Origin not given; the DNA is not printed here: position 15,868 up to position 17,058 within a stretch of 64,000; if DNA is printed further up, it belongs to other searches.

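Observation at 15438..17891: GDP-mannose 3,5-epimerase homolog translationally coupled to a GT11 glycosyltransferase, next to GmhA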

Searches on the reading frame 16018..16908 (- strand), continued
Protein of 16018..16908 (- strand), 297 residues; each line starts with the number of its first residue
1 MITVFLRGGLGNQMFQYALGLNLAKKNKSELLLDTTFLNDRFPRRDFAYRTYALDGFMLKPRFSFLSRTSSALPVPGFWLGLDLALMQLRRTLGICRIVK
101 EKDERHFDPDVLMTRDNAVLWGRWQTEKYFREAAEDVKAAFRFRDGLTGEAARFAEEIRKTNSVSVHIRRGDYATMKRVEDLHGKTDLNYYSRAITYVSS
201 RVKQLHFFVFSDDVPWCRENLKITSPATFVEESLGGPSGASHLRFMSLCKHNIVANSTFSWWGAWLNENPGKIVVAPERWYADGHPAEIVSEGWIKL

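Call 38: find_encoding_contigs(protein=P0134, flank=8000, max_places=1)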
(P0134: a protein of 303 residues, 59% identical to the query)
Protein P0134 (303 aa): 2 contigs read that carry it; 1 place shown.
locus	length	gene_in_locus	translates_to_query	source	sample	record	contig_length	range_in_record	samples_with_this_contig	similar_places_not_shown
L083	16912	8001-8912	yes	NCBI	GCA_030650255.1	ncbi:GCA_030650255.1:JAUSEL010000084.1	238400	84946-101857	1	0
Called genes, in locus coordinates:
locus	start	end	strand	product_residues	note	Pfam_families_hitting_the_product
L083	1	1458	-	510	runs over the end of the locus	PF01676:Metalloenzyme, PF06415:iPGM_N, PF01663:Phosphodiest (weak)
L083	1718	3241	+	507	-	PF12072:RNase_Y_N, PF00013:KH_1 (weak), PF01966:HD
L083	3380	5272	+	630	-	PF04932:Wzy_C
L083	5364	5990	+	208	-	-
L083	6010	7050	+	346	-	PF01370:Epimerase, PF04321:RmlD_sub_bind (weak), PF05368:NmrA (faint), PF16363:GDP_Man_Dehyd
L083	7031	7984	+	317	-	PF01073:3Beta_HSD, PF01370:Epimerase, PF02719:Polysacc_synt_2 (faint), PF16363:GDP_Man_Dehyd, PF13460:NAD_binding_10 (weak)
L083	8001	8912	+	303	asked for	PF01531:Glyco_transf_11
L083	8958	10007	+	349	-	PF01073:3Beta_HSD, PF01370:Epimerase, PF02719:Polysacc_synt_2, PF04321:RmlD_sub_bind, PF07993:NAD_binding_4, PF16363:GDP_Man_Dehyd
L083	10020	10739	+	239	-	PF00483:NTP_transferase, PF12804:NTP_transf_3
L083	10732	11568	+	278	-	PF04321:RmlD_sub_bind, PF01370:Epimerase, PF02719:Polysacc_synt_2 (weak), PF16363:GDP_Man_Dehyd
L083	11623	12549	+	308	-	PF01073:3Beta_HSD, PF01370:Epimerase, PF02719:Polysacc_synt_2, PF04321:RmlD_sub_bind, PF07993:NAD_binding_4 (faint), PF16363:GDP_Man_Dehyd, PF13460:NAD_binding_10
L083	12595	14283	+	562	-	PF07021:MetW (weak), PF13489:Methyltransf_23 (weak), PF08241:Methyltransf_11, PF13649:Methyltransf_25, PF08378:NERD (weak), PF13489:Methyltransf_23, PF08241:Methyltransf_11, PF13649:Methyltransf_25, +2 more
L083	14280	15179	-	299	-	PF00535:Glycos_transf_2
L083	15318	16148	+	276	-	PF00535:Glycos_transf_2 (weak)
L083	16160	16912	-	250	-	PF04989:RMNT_CmcI, PF13578:Methyltransf_24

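Call 41: find_related_loci(query=window:16018-16908:-, collection=metagenome_contigs, flank=8000)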
Query window:16018-16908:- (297 aa) in metagenome_contigs; peptide patterns used: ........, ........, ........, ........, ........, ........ (x = any residue, [..] = any of these).
600 stretches matched a pattern (row limit reached: there are more); 556 encode a relative of the query (tblastn E <= 1e-3); the best 80 are kept; 80 distinct loci.
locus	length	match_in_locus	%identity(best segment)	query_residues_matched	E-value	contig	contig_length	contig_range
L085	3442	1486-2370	58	1-294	1e-120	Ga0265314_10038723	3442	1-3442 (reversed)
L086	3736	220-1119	41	1-297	1e-67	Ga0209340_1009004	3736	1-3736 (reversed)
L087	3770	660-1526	40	1-297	1e-66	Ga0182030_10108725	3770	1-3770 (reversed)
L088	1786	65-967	38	1-297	7e-68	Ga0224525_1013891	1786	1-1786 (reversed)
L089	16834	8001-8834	39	2-297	5e-65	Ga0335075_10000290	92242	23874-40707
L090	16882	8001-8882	40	1-297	5e-65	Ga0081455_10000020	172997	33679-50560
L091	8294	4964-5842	40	1-297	1e-64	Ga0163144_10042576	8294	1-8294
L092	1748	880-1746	38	1-296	2e-66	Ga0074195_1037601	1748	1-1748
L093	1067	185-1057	40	1-297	4e-69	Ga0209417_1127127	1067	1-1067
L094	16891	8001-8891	37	1-297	3e-64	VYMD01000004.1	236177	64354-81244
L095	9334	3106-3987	36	1-297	2e-63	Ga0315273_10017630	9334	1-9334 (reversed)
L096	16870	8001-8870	38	1-297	6e-63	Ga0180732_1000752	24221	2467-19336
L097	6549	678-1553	40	1-297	9e-63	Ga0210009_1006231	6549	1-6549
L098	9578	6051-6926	38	1-297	1e-62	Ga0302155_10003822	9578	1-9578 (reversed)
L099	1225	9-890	40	1-297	8e-67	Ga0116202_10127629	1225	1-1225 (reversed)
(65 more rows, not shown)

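Call 43: search_protein_families(library=ncbifam, proteins=[L083:6010-7047:+, L083:7031-7981:+, L083:8958-10004:+, L083:10020-10736:+, L083:5364-5987:+, L082:12008-13033:+, L082:9777-10349:+, L082:13045-13638:+, L081:11253-11810:+, L081:9472-9993:+], max_evalue=1e-10)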
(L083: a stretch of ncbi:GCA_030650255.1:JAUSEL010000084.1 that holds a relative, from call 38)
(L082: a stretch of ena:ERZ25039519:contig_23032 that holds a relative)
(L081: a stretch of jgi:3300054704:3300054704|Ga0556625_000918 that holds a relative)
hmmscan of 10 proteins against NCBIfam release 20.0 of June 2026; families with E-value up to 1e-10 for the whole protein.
L083:6010-7047:+ (346 aa): 7 families
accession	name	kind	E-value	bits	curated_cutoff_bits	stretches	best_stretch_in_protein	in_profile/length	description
TIGR01472.1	gmd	equivalog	8.6e-156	518.4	415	1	16-341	1-341/342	GDP-mannose 4,6-dehydratase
TIGR01181.1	dTDP_gluc_dehyt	equivalog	1.6e-33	116.2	365.1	1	19-332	3-305/321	dTDP-glucose 4,6-dehydratase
TIGR04180.1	EDH_00030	hypoth_equivalog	3.1e-30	105.3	475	1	19-325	2-296/297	NAD-dependent 4,6-dehydratase LegB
TIGR01179.1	galE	equivalog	3e-22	78.9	262.3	1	19-188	3-162/332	UDP-glucose 4-epimerase GalE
TIGR02622.1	CDP_4_6_dhtase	equivalog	3.5e-21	75.7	278.45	1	15-135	4-120/352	CDP-glucose 4,6-dehydratase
NF007582.0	PRK10217.1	equivalog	1.5e-18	67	698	1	18-329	4-322/355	dTDP-glucose 4,6-dehydratase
NF007490.0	PRK10084.1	subfamily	1.9e-18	66.6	649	1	19-336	4-332/361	dTDP-glucose 4,6-dehydratase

L083:7031-7981:+ (317 aa): 10 families
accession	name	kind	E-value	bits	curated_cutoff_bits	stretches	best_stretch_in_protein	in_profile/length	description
NF047922.1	GDPFucSynFcl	equivalog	2.7e-88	296.4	500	1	6-312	2-305/308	GDP-L-fucose synthase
TIGR01181.1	dTDP_gluc_dehyt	equivalog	8e-32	110.6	365.1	1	41-311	53-314/321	dTDP-glucose 4,6-dehydratase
TIGR04180.1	EDH_00030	hypoth_equivalog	2.5e-29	102.3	475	1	46-271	57-268/297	NAD-dependent 4,6-dehydratase LegB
TIGR01179.1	galE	equivalog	3.6e-25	88.5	262.3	1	8-310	1-327/332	UDP-glucose 4-epimerase GalE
NF007490.0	PRK10084.1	subfamily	9.8e-17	61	649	1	137-311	164-337/361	dTDP-glucose 4,6-dehydratase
NF007582.0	PRK10217.1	equivalog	1.7e-15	56.9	698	0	41-310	54-333/355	dTDP-glucose 4,6-dehydratase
NF011728.1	PRK15181.1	equivalog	5e-15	55.3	760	1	42-311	73-340/348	Vi polysaccharide biosynthesis UDP-N-acetylglucosaminuronic acid C-4 epimerase TviC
NF042422.1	oxyalk_red_OleD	equivalog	4.6e-14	52.5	580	0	8-224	2-210/329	2-alkyl-3-oxoalkanoate reductase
NF007956.0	PRK10675.1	subfamily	1.1e-13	51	394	1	38-309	50-330/338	UDP-glucose 4-epimerase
TIGR02197.1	heptose_epim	equivalog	6.5e-13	48.5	274.6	1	9-308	1-313/316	ADP-glyceromanno-heptose 6-epimerase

L083:8958-10004:+ (349 aa): 17 families
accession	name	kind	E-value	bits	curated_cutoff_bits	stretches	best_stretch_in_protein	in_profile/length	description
TIGR01181.1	dTDP_gluc_dehyt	equivalog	5e-136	453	365.1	1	7-328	1-320/321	dTDP-glucose 4,6-dehydratase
NF007490.0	PRK10084.1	subfamily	2.2e-105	352.6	649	1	7-332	2-347/361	dTDP-glucose 4,6-dehydratase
NF007582.0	PRK10217.1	equivalog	2.2e-97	326.3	698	1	7-330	3-342/355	dTDP-glucose 4,6-dehydratase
TIGR04180.1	EDH_00030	hypoth_equivalog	2.9e-40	138.2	475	1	8-307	1-297/297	NAD-dependent 4,6-dehydratase LegB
TIGR01179.1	galE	equivalog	8.1e-35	120.2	262.3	1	7-322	1-328/332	UDP-glucose 4-epimerase GalE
TIGR02622.1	CDP_4_6_dhtase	equivalog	1.3e-28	100.2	278.45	1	6-321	5-332/352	CDP-glucose 4,6-dehydratase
NF011728.1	PRK15181.1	equivalog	4.4e-22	78.5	760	1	5-321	15-339/348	Vi polysaccharide biosynthesis UDP-N-acetylglucosaminuronic acid C-4 epimerase TviC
TIGR01472.1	gmd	equivalog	1.1e-20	74.1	415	1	51-255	44-254/342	GDP-mannose 4,6-dehydratase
NF007956.0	PRK10675.1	subfamily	1.3e-18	67.2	394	1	7-325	2-335/338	UDP-glucose 4-epimerase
TIGR02197.1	heptose_epim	equivalog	3.3e-18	65.9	274.6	1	8-321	1-315/316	ADP-glyceromanno-heptose 6-epimerase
NF047922.1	GDPFucSynFcl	equivalog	7.2e-17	61.8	500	1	155-323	130-305/308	GDP-L-fucose synthase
TIGR03466.1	HpnA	hypoth_equivalog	1.8e-15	56.7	367.65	1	7-254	2-232/327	hopanoid-associated sugar epimerase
TIGR03589.1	PseB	equivalog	2.7e-13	49.6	407.75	1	6-248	5-224/324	UDP-N-acetylglucosamine 4,6-dehydratase (inverting)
TIGR01214.1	rmlD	equivalog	3.4e-13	49.3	224.05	1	7-179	1-144/285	dTDP-4-dehydrorhamnose reductase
NF042422.1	oxyalk_red_OleD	equivalog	4.8e-13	49.2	580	1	7-234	2-210/329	2-alkyl-3-oxoalkanoate reductase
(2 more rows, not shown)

L083:10020-10736:+ (239 aa): 17 families
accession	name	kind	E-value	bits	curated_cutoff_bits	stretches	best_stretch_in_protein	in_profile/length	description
TIGR01208.1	rmlA_long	equivalog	1.5e-69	234.5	320.25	1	2-232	1-234/353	glucose-1-phosphate thymidylyltransferase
TIGR01207.1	rmlA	equivalog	2.5e-69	233.6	360.65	1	2-233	1-237/286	glucose-1-phosphate thymidylyltransferase RfbA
NF012024.0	PRK15480.1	equivalog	5.8e-61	206.1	588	1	2-234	5-242/292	glucose-1-phosphate thymidylyltransferase RfbA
TIGR03992.1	Arch_glmU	subfamily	1.9e-50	171.9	292.1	1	1-221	1-216/393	bifunctional sugar-1-phosphate nucleotidylyltransferase/acetyltransferase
NF041313.1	UDPGP_AglF_Halo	equivalog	3.3e-35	121.6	400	1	1-211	1-212/234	UTP--glucose-1-phosphate uridylyltransferase AglF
TIGR01099.1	galU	equivalog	3.8e-32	111.9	326.8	2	73-221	94-254/261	UTP--glucose-1-phosphate uridylyltransferase GalU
NF041173.1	Sug_nt_acttase_Thmprot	equivalog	1.2e-31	110.1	600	1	1-221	1-216/405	bifunctional sugar-1-phosphate nucleotidylyltransferase/acetyltransferase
NF052502.1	man1P_GTase_Rv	exception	5.8e-27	94.5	440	1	2-229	2-227/352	mannose-1-phosphate guanylyltransferase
NF045761.1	NAMPUrTaseMurU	equivalog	2.5e-23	83.1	250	1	1-227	1-222/226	N-acetylmuramate alpha-1-phosphate uridylyltransferase MurU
NF041135.1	IPPtranDIPPsyn_Thcocales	equivalog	4.8e-17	62.1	580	1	1-232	1-217/419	bifunctional L-myo-inositol-1-phosphate cytidylyltransferase/CDP-L-myo-inositol myo-inositolphosphotransferase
NF009928.0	PRK13389.1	equivalog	9.2e-17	61.1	548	0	84-203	113-250/302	UTP--glucose-1-phosphate uridylyltransferase GalU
TIGR02623.1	G1P_cyt_trans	equivalog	1.3e-16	60.8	300.25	0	1-56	1-56/255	glucose-1-phosphate cytidylyltransferase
NF049965.1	GlMnHpPGnyltfHddC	equivalog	8.9e-16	58.2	300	1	1-182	1-176/221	D-glycero-D-manno-heptose 1-phosphate guanosyltransferase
NF003670.0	PRK05293.1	equivalog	1e-15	57.6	470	1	3-228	7-254/382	glucose-1-phosphate adenylyltransferase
TIGR02091.1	glgC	equivalog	1.5e-12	47.2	424.9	0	99-229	113-256/364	glucose-1-phosphate adenylyltransferase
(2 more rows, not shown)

L083:5364-5987:+ (208 aa): 0 families

L082:12008-13033:+ (342 aa): 6 families
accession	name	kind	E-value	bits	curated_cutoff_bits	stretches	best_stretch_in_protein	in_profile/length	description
NF049969.1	GlMnHpPKinHddA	equivalog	2.4e-38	132.4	600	1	3-296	4-309/338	D-glycero-D-manno-heptose 7-phosphate kinase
NF009948.0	PRK13412.1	equivalog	1.7e-28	98.8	721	1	85-291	725-935/974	bifunctional fucokinase/fucose-1-phosphate guanylyltransferase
TIGR00549.1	mevalon_kin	equivalog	1.4e-20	74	163.05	1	74-290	66-276/276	mevalonate kinase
NF003036.0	PRK03926.1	equivalog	7.3e-17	61.4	403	1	84-304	73-280/302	mevalonate kinase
NF001816.0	PRK00555.1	equivalog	1.4e-15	57.2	509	0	91-176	96-181/363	galactokinase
NF003006.0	PRK03817.1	equivalog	2.4e-14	53.1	443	0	86-216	87-212/352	galactokinase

L082:9777-10349:+ (191 aa): 5 families
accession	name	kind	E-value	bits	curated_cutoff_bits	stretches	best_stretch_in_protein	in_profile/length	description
TIGR00441.1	gmhA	equivalog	9.7e-62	207.6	209.45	1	31-182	3-154/154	D-sedoheptulose 7-phosphate isomerase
NF010546.0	PRK13936.1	equivalog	9.1e-61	205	276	1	3-185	9-192/197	phosphoheptose isomerase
NF001628.0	PRK00414.1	equivalog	4.1e-47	160.3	265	1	11-185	17-190/192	D-sedoheptulose 7-phosphate isomerase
NF008138.0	PRK10886.1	equivalog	2.1e-43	148.4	352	1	7-182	11-187/196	DnaA initiator-associating protein DiaA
NF010547.0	PRK13938.1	equivalog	1.1e-42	146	320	1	7-187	13-193/196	D-sedoheptulose 7-phosphate isomerase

L082:13045-13638:+ (198 aa): 5 families
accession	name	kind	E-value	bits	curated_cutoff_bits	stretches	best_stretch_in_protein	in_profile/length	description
TIGR00441.1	gmhA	equivalog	5.8e-30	104.4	209.45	1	30-185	3-151/154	D-sedoheptulose 7-phosphate isomerase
NF010546.0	PRK13936.1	equivalog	3.1e-29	102.1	276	1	17-184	22-185/197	phosphoheptose isomerase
NF001628.0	PRK00414.1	equivalog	1.9e-25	89.6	265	1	22-184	28-183/192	D-sedoheptulose 7-phosphate isomerase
NF010547.0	PRK13938.1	equivalog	3.9e-22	78.9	320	1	23-186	29-186/196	D-sedoheptulose 7-phosphate isomerase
NF008138.0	PRK10886.1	equivalog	4.2e-19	69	352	1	9-156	14-154/196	DnaA initiator-associating protein DiaA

L081:11253-11810:+ (186 aa): 2 families
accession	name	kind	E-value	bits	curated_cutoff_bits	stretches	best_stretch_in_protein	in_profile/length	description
TIGR03127.2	RuMP_HxlB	equivalog_domain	4.2e-56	189.6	160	1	9-186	2-178/178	6-phospho-3-hexuloisomerase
NF041755.1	RuMP_HxlAB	equivalog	2.4e-45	155.2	500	1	6-186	215-391/391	bifunctional 3-hexulose-6-phosphate synthase/6-phospho-3-hexuloisomerase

L081:9472-9993:+ (174 aa): 1 family
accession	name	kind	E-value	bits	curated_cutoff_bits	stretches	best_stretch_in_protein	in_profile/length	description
TIGR01221.1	rmlC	equivalog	3.9e-40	137.5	155.75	1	4-173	3-167/176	dTDP-4-dehydrorhamnose 3,5-epimerase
